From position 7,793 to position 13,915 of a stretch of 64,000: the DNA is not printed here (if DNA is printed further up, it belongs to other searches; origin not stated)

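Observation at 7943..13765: Single-gene 1,940-aa transglutaminase-like / DUF4011 / SF1 helicase / REase-like / DUF3320 protein: candidate stand-alone nucleic-acid surveillance or defence module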

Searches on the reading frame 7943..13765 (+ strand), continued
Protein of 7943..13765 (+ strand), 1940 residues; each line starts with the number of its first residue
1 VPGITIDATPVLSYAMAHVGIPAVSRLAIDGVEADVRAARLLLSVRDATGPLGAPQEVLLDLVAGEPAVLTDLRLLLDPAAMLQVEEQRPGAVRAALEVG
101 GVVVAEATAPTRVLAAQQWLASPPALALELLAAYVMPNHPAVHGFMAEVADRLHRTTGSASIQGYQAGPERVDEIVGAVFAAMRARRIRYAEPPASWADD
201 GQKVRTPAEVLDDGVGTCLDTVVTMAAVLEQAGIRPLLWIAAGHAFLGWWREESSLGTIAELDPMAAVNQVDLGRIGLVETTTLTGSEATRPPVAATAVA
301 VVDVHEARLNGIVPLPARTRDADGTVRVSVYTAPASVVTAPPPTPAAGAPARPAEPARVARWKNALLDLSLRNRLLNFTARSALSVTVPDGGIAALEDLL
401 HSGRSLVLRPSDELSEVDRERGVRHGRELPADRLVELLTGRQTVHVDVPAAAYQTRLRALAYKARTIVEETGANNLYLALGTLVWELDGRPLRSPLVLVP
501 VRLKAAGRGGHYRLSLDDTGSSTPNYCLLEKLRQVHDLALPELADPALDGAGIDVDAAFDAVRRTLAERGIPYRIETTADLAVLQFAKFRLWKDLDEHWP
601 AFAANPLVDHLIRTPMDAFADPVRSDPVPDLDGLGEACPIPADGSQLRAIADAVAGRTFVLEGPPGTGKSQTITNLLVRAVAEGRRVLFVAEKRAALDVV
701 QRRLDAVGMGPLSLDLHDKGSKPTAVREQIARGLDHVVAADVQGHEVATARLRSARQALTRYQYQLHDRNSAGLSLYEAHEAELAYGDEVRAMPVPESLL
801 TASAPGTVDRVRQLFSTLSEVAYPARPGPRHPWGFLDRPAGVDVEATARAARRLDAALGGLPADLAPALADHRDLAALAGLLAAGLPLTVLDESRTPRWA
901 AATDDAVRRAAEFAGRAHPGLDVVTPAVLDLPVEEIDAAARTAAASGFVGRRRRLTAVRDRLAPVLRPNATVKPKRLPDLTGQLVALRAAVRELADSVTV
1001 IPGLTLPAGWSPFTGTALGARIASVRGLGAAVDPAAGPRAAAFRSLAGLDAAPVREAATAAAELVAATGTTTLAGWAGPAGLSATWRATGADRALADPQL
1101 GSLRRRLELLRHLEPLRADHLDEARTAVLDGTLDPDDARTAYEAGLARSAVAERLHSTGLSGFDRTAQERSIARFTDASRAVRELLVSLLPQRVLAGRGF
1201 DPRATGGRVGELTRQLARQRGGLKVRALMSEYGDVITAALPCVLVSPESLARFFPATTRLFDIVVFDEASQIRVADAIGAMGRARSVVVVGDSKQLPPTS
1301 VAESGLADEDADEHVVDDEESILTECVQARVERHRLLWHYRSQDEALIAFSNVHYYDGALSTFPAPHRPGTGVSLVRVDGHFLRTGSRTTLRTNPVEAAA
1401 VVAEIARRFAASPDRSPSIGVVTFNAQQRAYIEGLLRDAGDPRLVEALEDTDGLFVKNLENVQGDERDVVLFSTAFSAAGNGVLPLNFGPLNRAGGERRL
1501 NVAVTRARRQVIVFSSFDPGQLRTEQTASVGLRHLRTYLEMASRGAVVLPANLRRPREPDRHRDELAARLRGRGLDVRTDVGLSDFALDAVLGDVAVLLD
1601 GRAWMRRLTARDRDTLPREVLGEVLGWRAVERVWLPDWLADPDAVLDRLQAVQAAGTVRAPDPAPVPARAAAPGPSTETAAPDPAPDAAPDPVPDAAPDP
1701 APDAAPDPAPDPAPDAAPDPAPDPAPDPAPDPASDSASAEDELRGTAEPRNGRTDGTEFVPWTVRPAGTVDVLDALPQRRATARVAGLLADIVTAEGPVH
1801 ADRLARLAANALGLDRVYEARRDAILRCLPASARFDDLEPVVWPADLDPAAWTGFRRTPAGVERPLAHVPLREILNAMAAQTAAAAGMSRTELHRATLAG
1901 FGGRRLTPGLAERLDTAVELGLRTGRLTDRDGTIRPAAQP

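Call 30: find_related_loci(query=window:7943-13762:+, collection=genome_contigs, flank=10000)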
Query window:7943-13762:+ (1940 aa) in genome_contigs; peptide patterns used: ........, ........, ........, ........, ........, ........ (x = any residue, [..] = any of these).
600 stretches matched a pattern (row limit reached: there are more); 294 encode a relative of the query (tblastn E <= 1e-3); the best 80 are kept; 80 distinct loci.
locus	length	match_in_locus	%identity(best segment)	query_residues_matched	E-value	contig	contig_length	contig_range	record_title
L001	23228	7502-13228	64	4-1927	0e+0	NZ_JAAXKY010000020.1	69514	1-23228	Pseudonocardia xinjiangensis strain JCM 11839 NODE_20_length_69514_cov_18.685878, whole genome shotgun sequence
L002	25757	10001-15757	55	4-1927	0e+0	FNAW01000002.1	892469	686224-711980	Blastococcus sp. DSM 44205 genome assembly, contig: Ga0056091_scaffold00002.2, whole genome shotgun sequence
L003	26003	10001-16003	52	2-1938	0e+0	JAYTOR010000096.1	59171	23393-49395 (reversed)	MAG: Actinomycetota bacterium isolate GFS_4145 GFS_4145_95, whole genome shotgun sequence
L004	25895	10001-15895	54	4-1930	0e+0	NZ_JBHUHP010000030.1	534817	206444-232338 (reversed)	Blastococcus deserti strain CGMCC 1.15935 platanus_K_default_30, whole genome shotgun sequence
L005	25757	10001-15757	55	4-1939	0e+0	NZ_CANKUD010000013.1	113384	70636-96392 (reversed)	Uncultured Modestobacter sp. isolate 2B2-61.fasta NODE_13, whole genome shotgun sequence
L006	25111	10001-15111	60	1-1656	0e+0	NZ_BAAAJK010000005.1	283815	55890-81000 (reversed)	Pseudonocardia kongjuensis strain JCM 11896 sequence05, whole genome shotgun sequence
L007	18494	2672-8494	52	4-1930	0e+0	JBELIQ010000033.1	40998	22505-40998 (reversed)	MAG: Blastococcus sp. isolate REMEI108_ass_metaspades_bin.4.clean NODE_963_length_40998_cov_13.353516, whole genome shot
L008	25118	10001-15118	57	4-1649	0e+0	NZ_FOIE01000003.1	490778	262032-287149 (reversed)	Geodermatophilus poikilotrophus strain DSM 44209, whole genome shotgun sequence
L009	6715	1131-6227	57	4-1651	0e+0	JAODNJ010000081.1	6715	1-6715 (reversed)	MAG: Frankiales bacterium isolate RYN_115 scaffold_2542523, whole genome shotgun sequence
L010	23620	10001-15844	52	4-1930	0e+0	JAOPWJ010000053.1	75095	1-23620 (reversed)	MAG: Blastococcus sp. isolate RYN_171 scaffold_17036, whole genome shotgun sequence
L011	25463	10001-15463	58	4-1937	0e+0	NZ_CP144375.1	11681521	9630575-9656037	Kutzneria buriramensis strain DSM 45791 chromosome, complete genome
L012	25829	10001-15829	49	12-1927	0e+0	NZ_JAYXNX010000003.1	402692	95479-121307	Pseudarthrobacter phenanthrenivorans strain H3 Scaffold3, whole genome shotgun sequence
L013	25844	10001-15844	56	4-1936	0e+0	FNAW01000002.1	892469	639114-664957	Blastococcus sp. DSM 44205 genome assembly, contig: Ga0056091_scaffold00002.2, whole genome shotgun sequence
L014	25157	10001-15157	56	4-1668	0e+0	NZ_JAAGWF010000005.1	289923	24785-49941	Geodermatophilus sabuli strain I12A-02694 Scaffold2_2, whole genome shotgun sequence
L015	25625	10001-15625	63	4-1932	0e+0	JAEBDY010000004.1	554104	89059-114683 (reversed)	UNVERIFIED_CONTAM: Umezawaea sp. cmx-9-4 cmx-9-4_NODE_4_length_554104_cov_26.369456, whole genome shotgun sequence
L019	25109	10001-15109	55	4-1649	0e+0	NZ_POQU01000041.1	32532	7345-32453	Blastococcus atacamensis strain P6 NODE_41, whole genome shotgun sequence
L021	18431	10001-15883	51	2-1935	0e+0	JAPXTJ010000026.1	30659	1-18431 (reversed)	MAG: Thermomicrobiales bacterium isolate binned_ad_9.32 NODE_1662_length_30659_cov_2.361784, whole genome shotgun sequen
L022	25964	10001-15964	48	6-1940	0e+0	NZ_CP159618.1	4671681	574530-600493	Plantibacter sp. RU18 chromosome, complete genome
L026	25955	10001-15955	48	4-1940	0e+0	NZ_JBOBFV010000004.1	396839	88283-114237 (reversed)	Plantibacter auratus strain NBRC 15702 ctg00004, whole genome shotgun sequence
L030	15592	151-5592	53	4-1649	0e+0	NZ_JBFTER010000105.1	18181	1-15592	Cellulomonas sp. 179-A 4D5 NHS NODE_106_length_18181_cov_194.788776, whole genome shotgun sequence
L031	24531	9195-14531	51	4-1649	0e+0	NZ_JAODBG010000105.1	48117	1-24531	MAG: Cryobacterium sp. isolate RYN_54 scaffold_2097272, whole genome shotgun sequence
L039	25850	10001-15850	49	4-1932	0e+0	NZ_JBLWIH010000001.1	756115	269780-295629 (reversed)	Microbacterium sp. I2 contig1, whole genome shotgun sequence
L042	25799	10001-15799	65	4-1937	0e+0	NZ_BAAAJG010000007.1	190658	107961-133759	Pseudonocardia aurantiaca strain JCM 11838 sequence07, whole genome shotgun sequence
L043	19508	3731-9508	46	11-1927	0e+0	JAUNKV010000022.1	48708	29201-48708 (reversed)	MAG: Propionibacteriaceae bacterium isolate S30M_Sa_58 NODE_441_length_48708_cov_24.699751, whole genome shotgun sequenc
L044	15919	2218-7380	48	4-1649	0e+0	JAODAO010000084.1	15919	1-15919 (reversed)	MAG: Glaciihabitans sp. isolate RYN_72 scaffold_743981, whole genome shotgun sequence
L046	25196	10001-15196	56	4-1649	0e+0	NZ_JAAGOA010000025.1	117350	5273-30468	Phytoactinopolyspora halotolerans strain CCTCC AB 2017055 Scaffold25, whole genome shotgun sequence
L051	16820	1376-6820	53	4-1649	0e+0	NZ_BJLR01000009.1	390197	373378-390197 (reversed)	Cellulomonas cellasea strain NBRC 3753 sequence09, whole genome shotgun sequence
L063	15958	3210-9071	42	4-1940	0e+0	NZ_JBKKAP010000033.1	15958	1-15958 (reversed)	MAG: Paeniglutamicibacter sp. isolate swi_bin.305 S1Ck127_20030404_flag_1_multi_51.0000_len_15958, whole genome shotgun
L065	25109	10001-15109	50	4-1649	0e+0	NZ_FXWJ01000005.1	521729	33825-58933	Plantibacter elymi (nom. nud.) strain VKM Ac-1784, whole genome shotgun sequence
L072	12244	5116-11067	37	3-1938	0e+0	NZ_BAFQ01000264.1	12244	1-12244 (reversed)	Nocardia aobensis NBRC 100429, whole genome shotgun sequence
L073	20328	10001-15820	46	2-1940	0e+0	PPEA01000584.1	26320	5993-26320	Mycobacterium talmoniae strain ATCC BAA-2683 C1Y40_584, whole genome shotgun sequence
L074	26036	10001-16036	54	2-1940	0e+0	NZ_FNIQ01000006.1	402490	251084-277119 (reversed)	Geodermatophilus sp. DSM 45219, whole genome shotgun sequence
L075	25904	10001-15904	49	2-1940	0e+0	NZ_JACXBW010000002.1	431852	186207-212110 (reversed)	Pseudarthrobacter sulfonivorans strain ALL 2, whole genome shotgun sequence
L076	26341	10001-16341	52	3-1934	0e+0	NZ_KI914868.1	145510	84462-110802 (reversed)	Arthrobacter sp. Br18 scaffold3, whole genome shotgun sequence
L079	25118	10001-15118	56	4-1649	0e+0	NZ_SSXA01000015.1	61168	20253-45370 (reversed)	Blastococcus sp. KM273128 scaffold_14, whole genome shotgun sequence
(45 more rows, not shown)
